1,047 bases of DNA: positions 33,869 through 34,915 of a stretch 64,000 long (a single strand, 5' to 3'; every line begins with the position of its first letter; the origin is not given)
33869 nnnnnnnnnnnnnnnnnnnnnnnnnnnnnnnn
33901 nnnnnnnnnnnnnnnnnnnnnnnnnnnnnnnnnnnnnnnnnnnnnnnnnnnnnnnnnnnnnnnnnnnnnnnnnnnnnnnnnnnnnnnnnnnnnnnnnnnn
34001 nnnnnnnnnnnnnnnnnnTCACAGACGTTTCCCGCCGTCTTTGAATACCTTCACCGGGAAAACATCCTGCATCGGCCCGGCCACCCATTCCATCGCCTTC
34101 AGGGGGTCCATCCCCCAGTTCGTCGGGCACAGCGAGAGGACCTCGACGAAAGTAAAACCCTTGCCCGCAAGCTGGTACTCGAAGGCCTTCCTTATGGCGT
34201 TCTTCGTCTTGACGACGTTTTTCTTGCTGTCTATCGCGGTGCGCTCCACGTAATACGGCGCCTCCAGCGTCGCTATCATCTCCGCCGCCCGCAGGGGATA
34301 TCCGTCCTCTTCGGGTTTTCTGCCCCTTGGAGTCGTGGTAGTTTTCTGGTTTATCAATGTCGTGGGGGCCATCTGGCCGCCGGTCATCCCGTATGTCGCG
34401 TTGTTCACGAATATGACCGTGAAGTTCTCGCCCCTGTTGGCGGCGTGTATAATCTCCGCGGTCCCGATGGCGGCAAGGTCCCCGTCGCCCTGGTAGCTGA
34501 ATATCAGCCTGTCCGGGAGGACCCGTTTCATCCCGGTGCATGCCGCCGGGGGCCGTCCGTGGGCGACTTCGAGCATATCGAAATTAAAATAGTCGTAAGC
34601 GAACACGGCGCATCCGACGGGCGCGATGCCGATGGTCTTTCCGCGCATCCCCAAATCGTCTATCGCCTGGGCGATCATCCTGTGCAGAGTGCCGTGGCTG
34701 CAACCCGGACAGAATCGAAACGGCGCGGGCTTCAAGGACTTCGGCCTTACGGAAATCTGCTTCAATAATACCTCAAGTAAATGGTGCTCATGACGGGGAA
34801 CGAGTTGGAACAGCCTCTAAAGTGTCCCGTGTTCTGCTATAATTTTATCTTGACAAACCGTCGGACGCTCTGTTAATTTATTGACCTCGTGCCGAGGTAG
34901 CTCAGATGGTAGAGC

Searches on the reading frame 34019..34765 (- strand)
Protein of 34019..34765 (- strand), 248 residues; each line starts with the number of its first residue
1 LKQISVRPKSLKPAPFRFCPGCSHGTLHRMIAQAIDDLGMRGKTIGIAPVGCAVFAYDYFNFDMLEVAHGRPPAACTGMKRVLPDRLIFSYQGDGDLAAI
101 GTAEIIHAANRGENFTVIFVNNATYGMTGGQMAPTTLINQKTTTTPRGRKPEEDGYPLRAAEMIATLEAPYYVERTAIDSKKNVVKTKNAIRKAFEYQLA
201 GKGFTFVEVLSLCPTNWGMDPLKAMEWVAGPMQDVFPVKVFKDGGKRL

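Call 66: search_protein_families(library=pfam, proteins=[window:34019-34765:-], max_evalue=0.001)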
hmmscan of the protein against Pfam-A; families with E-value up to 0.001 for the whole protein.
window:34019-34765:- (248 aa): 1 family
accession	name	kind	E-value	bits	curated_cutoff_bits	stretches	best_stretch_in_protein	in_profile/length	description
PF02775.26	TPP_enzyme_C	-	4.6e-19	69.2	21.9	1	59-209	21-151/151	Thiamine pyrophosphate enzyme, C-terminal TPP binding domain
